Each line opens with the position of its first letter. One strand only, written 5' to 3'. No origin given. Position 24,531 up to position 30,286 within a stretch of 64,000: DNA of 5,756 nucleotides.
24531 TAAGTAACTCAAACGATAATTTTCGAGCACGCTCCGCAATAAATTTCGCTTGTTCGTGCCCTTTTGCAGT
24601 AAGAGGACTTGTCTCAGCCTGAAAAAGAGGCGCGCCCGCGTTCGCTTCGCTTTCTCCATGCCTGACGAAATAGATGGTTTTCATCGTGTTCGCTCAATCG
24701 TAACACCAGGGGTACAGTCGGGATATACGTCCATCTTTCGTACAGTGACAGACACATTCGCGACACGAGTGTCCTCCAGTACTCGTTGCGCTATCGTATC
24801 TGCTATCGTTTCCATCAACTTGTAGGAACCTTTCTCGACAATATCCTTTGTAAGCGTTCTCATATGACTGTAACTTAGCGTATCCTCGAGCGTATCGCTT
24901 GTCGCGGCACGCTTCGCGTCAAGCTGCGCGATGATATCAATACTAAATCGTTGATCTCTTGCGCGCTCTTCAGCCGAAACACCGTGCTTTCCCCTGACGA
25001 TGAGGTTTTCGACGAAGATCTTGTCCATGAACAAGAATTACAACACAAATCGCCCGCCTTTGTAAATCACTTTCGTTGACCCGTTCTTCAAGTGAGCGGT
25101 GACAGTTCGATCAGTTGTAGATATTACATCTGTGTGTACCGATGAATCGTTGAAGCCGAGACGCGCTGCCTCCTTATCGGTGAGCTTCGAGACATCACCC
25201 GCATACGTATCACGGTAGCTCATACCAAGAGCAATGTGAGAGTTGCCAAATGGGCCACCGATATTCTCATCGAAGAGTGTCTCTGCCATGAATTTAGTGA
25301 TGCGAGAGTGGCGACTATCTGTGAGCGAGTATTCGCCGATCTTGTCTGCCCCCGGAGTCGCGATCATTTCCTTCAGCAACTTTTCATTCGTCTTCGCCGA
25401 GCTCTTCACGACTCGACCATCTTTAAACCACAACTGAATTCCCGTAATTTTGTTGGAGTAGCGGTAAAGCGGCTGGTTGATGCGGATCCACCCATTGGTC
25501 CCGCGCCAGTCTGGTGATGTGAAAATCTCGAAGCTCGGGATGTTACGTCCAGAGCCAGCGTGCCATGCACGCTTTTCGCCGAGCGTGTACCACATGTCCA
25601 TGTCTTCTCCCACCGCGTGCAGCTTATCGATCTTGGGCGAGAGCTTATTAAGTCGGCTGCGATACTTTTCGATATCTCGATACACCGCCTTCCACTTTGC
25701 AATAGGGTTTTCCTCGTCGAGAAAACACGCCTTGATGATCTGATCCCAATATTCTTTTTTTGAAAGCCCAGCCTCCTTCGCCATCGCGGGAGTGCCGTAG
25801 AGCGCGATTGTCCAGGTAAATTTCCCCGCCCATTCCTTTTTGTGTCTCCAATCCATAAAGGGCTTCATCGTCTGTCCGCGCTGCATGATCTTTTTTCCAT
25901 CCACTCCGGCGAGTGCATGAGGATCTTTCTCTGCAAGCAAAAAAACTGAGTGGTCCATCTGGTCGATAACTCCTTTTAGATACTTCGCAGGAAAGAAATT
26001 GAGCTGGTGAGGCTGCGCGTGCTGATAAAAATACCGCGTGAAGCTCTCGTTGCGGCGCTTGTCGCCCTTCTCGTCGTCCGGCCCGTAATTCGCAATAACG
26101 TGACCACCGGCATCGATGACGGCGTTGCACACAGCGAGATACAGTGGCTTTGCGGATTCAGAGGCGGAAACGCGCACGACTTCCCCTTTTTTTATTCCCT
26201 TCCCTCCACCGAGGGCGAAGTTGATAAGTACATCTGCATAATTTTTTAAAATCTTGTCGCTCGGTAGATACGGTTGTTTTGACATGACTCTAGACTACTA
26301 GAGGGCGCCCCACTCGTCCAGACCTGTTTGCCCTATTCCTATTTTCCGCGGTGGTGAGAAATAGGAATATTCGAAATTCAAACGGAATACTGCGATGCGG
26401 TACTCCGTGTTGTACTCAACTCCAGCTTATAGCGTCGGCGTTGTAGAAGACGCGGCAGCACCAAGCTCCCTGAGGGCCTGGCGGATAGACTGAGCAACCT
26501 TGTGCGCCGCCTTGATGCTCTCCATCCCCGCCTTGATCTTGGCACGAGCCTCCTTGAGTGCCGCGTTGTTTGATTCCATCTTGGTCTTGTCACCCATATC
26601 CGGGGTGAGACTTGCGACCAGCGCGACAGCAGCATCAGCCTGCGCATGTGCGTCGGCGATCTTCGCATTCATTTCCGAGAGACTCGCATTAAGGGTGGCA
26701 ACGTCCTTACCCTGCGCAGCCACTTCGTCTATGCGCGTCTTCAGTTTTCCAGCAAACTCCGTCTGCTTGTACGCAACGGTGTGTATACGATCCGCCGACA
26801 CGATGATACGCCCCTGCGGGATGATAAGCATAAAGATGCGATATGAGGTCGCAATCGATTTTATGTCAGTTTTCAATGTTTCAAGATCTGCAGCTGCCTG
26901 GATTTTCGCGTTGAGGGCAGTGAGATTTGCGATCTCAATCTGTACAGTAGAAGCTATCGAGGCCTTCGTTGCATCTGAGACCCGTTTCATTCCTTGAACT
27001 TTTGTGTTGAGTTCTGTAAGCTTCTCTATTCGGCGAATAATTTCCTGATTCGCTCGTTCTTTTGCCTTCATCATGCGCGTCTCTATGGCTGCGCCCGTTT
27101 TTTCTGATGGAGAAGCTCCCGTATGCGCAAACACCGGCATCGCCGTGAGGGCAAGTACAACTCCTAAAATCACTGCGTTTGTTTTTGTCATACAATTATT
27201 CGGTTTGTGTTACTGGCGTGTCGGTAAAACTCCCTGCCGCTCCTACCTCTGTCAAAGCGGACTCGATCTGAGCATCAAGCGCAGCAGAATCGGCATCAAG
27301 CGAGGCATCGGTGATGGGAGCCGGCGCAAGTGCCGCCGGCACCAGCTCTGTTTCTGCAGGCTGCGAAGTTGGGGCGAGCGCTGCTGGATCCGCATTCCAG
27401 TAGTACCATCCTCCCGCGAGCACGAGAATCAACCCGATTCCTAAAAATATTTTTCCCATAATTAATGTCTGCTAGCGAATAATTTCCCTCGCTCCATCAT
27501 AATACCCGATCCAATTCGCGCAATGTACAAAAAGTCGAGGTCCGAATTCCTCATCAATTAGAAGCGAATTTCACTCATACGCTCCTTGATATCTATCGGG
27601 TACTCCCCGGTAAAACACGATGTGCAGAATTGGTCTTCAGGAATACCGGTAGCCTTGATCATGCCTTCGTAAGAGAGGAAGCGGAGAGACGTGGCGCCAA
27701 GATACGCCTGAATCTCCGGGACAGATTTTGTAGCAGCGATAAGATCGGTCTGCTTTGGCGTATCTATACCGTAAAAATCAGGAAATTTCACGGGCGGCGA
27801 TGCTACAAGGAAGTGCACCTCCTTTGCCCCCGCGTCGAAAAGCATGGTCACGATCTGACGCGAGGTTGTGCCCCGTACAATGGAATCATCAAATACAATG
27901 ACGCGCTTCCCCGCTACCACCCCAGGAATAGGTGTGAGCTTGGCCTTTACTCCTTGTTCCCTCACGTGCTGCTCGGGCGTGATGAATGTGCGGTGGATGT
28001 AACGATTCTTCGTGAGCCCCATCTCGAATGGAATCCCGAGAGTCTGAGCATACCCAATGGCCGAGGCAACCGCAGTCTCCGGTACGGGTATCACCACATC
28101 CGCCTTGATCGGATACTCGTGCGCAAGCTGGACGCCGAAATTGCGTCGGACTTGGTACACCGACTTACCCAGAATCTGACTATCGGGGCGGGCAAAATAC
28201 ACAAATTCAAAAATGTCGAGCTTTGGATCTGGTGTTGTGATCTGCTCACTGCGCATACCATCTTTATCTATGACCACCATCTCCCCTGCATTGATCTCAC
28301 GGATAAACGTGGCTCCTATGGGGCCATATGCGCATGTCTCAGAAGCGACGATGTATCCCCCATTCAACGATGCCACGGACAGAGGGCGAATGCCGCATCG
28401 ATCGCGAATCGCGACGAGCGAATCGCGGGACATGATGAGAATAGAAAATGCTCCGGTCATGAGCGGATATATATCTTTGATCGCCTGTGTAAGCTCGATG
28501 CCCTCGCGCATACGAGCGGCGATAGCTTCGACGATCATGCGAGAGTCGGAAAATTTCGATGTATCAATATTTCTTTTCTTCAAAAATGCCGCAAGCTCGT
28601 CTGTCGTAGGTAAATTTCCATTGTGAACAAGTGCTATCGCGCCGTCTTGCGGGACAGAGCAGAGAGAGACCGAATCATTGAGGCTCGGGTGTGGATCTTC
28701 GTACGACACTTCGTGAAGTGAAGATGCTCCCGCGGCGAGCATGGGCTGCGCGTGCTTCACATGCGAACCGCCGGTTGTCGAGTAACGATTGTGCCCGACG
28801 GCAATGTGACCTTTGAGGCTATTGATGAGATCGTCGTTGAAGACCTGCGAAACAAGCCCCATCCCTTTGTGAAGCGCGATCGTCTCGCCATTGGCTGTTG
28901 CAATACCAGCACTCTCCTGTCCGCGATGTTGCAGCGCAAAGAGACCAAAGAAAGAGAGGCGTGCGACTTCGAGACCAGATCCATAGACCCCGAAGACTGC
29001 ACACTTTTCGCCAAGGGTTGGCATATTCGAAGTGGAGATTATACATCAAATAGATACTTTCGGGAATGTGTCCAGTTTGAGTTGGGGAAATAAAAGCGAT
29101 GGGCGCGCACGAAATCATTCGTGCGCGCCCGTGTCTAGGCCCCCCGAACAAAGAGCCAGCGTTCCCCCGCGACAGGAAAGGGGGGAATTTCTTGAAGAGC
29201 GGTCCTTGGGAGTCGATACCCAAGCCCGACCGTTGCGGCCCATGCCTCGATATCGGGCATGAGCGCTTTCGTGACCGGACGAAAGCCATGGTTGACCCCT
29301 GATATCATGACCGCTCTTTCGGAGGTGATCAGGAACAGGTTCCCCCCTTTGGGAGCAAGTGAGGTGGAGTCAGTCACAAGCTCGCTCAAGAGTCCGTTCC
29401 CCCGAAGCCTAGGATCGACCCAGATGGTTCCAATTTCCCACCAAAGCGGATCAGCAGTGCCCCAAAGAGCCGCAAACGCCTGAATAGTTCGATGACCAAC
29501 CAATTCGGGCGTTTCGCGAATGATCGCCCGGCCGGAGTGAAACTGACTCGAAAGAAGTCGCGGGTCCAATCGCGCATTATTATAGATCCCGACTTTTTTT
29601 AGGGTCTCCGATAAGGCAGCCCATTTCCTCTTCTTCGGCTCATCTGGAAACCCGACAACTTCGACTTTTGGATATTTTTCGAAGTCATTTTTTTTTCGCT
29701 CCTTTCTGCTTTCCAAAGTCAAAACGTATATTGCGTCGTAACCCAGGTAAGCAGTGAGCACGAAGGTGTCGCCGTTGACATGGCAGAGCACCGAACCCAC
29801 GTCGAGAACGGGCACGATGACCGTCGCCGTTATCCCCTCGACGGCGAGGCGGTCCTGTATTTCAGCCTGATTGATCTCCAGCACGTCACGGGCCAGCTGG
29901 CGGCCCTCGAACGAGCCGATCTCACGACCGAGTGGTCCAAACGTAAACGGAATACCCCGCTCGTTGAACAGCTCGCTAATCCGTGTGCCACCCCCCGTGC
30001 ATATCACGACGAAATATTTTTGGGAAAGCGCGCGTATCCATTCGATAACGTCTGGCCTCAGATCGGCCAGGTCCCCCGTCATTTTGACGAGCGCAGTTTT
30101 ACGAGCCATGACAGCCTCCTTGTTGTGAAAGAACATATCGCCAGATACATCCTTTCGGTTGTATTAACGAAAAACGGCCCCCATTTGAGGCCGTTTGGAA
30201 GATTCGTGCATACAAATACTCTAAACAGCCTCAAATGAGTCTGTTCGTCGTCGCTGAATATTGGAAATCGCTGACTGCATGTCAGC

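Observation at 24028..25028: Histidine-phosphatase-family gene translationally coupled (ATGA) to folB: candidate for the missing dihydroneopterin-phosphate phosphatase of folate synthesis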

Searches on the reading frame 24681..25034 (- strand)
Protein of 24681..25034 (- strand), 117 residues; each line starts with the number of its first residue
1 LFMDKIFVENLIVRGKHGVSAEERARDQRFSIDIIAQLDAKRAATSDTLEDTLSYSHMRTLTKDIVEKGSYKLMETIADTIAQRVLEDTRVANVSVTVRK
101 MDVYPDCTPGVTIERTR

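Call 3: search_protein_families(library=pfam, proteins=[window:24681-25034:-], max_evalue=0.01)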
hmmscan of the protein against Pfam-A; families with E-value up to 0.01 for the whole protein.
window:24681-25034:- (117 aa): 1 family
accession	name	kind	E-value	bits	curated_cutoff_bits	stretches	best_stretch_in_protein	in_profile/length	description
PF02152.23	FolB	-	3.1e-27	95.7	31.8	1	6-113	1-110/113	Dihydroneopterin aldolase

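Call 4: search_protein_families(library=ncbifam, proteins=[window:24681-25034:-], max_evalue=0.01)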
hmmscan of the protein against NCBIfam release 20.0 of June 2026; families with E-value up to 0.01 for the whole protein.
window:24681-25034:- (117 aa): 4 families
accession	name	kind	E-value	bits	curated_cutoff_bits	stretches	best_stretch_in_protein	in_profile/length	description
TIGR00525.1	folB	equivalog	2.7e-25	89.1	72.15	1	4-102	1-100/116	dihydroneopterin aldolase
TIGR00526.1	folB_dom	domain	7e-22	77.9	45.05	1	3-109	1-109/122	FolB domain-containing protein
NF008614.0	PRK11593.1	equivalog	8.7e-13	48.7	184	1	3-116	1-115/119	bifunctional dihydroneopterin aldolase/7,8-dihydroneopterin epimerase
NF008418.0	PRK11245.1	equivalog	7.4e-10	39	152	1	5-101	7-103/121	dihydroneopterin triphosphate 2'-epimerase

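Call 17: find_homologous_proteins(query=window:24681-25028:-, max_evalue=0.00001)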
Query window:24681-25028:- (115 aa): 18 proteins with E <= 0.00001 among 21 candidates.
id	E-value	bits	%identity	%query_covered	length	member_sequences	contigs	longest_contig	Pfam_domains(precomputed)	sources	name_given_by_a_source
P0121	4.0e-66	238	100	100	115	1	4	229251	PF02152.24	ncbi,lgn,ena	-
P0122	2.8e-40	155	61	99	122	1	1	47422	PF02152.24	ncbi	-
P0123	1.2e-39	153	59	100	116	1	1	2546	PF02152.24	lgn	-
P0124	3.7e-39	151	60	100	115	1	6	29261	PF02152.24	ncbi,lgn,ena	-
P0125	1.9e-38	149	62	100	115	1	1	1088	PF02152.24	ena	-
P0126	2.4e-36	142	59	100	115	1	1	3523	PF02152.24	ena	-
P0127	5.5e-36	141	57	100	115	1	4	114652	PF02152.24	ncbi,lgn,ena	ncbi:MAG: dihydroneopterin aldolase [Patescibacteria group bacterium]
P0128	3.3e-35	138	60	100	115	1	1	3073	PF02152.24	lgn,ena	-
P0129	1.6e-34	136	57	100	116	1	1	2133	PF02152.24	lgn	-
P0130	2.4e-34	136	53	100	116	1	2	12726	PF02152.24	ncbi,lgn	-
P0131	3.8e-33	132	52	100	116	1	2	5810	PF02152.24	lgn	-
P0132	8.5e-33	131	56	100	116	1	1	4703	PF02152.24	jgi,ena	-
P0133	2.3e-32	129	54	100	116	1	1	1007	PF02152.24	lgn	-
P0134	2.0e-31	126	52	100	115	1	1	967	PF02152.24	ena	-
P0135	7.7e-31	124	52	100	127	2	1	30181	PF02152.24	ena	-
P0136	2.6e-30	123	52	98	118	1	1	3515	PF02152.24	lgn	-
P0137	4.8e-30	122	53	98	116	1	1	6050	PF02152.24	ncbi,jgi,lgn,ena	ncbi:MAG: dihydroneopterin aldolase [Candidatus Paceibacterota bacterium]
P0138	2.6e-26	110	53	100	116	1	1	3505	PF02152.24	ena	-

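Call 18: find_encoding_contigs(protein=P0122, flank=8000, max_places=2)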
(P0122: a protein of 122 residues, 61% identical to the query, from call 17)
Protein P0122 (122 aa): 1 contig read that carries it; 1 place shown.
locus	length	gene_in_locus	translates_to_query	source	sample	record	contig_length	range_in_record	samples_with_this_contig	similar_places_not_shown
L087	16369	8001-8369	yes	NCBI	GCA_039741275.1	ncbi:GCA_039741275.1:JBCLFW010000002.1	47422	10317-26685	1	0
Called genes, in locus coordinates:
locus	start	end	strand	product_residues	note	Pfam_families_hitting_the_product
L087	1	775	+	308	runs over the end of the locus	PF03446:NAD_binding_2, PF00393:6PGD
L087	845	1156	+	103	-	PF01371:Trp_repressor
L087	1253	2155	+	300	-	-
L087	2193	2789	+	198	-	PF13419:HAD_2 (weak)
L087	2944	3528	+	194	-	-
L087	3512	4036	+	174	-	-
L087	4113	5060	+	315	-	PF02729:OTCace_N, PF00185:OTCace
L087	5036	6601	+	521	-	PF13522:GATase_6, PF13537:GATase_7, PF00156:Pribosyltran (weak)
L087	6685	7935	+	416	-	PF02073:Peptidase_M29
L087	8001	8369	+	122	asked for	PF02152:FolB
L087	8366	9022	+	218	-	PF00300:His_Phos_1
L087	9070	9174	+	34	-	-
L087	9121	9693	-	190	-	-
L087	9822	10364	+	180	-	PF07155:ECF-ribofla_trS (faint)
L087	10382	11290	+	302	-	PF02729:OTCace_N, PF00185:OTCace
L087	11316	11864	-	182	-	PF01569:PAP2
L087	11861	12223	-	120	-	PF01219:DAGK_prokar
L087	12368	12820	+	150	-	PF01475:FUR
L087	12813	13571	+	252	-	PF02535:Zip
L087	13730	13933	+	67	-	-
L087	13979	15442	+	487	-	PF01336:tRNA_anti-codon, PF00152:tRNA-synt_2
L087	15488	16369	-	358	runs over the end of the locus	PF00383:dCMP_cyt_deam_1, PF14437:MafB19-deam, PF01872:RibD_C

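Call 19: find_encoding_contigs(protein=P0135, flank=8000, max_places=2)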
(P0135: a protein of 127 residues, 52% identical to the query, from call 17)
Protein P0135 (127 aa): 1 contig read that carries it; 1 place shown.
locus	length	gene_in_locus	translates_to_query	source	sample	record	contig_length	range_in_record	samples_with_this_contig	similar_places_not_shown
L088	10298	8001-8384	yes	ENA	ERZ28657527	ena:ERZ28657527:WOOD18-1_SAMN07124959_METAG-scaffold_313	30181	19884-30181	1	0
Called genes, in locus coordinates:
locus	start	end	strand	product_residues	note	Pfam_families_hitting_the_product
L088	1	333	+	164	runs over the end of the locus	PF06210:DUF1003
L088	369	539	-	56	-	-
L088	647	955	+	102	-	PF01371:Trp_repressor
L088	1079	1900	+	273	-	PF01634:HisG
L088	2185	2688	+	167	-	-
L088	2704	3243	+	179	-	-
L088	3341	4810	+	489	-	PF13522:GATase_6, PF13537:GATase_7, PF00156:Pribosyltran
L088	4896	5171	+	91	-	-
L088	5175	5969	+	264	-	-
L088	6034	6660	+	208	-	-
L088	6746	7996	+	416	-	PF02073:Peptidase_M29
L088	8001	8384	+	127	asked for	PF02152:FolB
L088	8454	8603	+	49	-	PF18919:DUF5670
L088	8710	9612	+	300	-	-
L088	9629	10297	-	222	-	?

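Call 20: find_encoding_contigs(protein=P0124, flank=8000, max_places=2)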
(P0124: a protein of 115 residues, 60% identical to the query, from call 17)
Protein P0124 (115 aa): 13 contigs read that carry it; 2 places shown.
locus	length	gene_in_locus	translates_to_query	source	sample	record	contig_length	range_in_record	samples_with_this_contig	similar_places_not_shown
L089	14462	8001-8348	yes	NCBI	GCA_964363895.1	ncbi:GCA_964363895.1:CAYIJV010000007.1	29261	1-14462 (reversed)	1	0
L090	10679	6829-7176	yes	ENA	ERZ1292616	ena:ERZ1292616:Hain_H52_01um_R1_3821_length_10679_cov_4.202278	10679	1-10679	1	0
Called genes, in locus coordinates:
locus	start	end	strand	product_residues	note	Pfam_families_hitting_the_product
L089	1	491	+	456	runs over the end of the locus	PF00696:AA_kinase, PF01842:ACT (weak), PF13840:ACT_7, PF22468:ACT_9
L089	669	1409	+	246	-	PF02774:Semialdhyde_dhC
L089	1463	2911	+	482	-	PF00479:G6PD_N, PF02781:G6PD_C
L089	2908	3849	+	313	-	PF03446:NAD_binding_2, PF00393:6PGD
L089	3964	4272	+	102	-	PF01371:Trp_repressor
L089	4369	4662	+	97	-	-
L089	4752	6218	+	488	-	PF13522:GATase_6, PF13537:GATase_7, PF00156:Pribosyltran (weak)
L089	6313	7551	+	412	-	PF02073:Peptidase_M29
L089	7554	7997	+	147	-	PF11969:DcpS_C, PF01230:HIT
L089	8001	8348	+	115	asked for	PF02152:FolB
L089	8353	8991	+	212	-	PF00300:His_Phos_1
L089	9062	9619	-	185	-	PF01569:PAP2, PF14378:PAP2_3 (weak)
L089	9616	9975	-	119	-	PF01219:DAGK_prokar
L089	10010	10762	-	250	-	PF02535:Zip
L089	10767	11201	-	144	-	PF01475:FUR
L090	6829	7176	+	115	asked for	PF02152:FolB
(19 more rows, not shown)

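Call 35: find_related_loci(query=A2, collection=metagenome_contigs, flank=6000)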
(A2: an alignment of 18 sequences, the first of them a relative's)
Query A2 (115 aa) in metagenome_contigs; peptide patterns used: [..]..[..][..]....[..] (x = any residue, [..] = any of these).
60 stretches matched a pattern; 9 encode a relative of the query (tblastn E <= 1e-3); 9 distinct loci.
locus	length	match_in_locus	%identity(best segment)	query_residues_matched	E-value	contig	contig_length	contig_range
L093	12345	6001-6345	57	1-115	7e-44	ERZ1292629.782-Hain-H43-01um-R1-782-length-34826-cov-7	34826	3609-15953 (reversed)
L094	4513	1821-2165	52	1-115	2e-41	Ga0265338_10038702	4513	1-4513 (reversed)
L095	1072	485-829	56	1-115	2e-42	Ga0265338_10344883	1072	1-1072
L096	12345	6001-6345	51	1-115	2e-39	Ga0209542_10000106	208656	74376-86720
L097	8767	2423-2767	51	1-115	1e-38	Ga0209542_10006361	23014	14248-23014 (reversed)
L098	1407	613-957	50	1-115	2e-39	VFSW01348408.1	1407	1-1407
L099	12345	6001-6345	50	1-115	7e-38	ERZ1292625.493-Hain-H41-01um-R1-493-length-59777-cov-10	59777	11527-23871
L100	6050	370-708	53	1-113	3e-37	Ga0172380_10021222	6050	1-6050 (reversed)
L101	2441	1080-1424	48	1-115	2e-36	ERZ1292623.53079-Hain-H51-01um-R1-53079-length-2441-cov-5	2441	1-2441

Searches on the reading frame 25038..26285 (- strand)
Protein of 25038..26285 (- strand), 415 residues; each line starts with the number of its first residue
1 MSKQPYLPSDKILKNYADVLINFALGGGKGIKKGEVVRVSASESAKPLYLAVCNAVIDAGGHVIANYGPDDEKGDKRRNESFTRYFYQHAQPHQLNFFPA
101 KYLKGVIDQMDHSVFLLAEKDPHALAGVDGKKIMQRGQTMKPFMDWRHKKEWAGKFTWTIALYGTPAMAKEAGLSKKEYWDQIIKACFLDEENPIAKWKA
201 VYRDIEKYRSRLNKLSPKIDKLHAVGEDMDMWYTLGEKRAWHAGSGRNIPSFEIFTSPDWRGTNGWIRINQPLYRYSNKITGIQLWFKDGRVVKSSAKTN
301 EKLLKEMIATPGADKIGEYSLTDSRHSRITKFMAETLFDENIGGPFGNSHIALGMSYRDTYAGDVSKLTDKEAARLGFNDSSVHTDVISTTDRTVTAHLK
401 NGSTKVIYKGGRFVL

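Call 3: search_protein_families(library=pfam, proteins=[window:25038-26285:-], max_evalue=0.01)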
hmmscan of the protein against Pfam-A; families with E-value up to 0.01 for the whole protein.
window:25038-26285:- (415 aa): 1 family
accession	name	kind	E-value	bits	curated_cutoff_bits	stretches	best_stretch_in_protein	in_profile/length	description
PF02073.20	Peptidase_M29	-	2.8e-89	300.2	27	1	10-413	2-406/406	Thermophilic metalloprotease (M29)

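Call 4: search_protein_families(library=ncbifam, proteins=[window:25038-26285:-], max_evalue=0.01)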
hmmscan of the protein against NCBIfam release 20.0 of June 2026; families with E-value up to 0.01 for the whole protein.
window:25038-26285:- (415 aa): 0 families

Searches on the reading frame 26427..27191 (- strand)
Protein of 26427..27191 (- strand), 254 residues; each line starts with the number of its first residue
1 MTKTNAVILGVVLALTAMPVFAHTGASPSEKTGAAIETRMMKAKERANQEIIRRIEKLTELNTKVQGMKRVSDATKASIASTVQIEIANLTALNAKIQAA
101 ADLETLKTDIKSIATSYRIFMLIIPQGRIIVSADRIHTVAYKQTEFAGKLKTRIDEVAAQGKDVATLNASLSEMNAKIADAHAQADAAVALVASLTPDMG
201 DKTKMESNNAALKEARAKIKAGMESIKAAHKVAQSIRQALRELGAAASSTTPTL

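Call 3: search_protein_families(library=pfam, proteins=[window:26427-27191:-], max_evalue=0.01)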
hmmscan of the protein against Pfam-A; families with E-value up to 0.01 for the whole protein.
window:26427-27191:- (254 aa): 1 family
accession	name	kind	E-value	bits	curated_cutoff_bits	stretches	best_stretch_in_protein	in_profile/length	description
PF08650.15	DASH_Dad4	-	0.0032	17.9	29.8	0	27-76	3-52/71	DASH complex subunit Dad4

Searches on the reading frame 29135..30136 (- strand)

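Call 22: search_protein_families(library=pfam, proteins=[window:29135-30136:-], max_evalue=0.001)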
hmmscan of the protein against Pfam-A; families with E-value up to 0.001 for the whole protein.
window:29135-30136:- (333 aa): 1 family
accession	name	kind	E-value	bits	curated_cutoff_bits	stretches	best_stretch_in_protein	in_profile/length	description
PF00583.31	Acetyltransf_1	-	0.0003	21.5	20.7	1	199-266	31-93/116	Acetyltransferase (GNAT) family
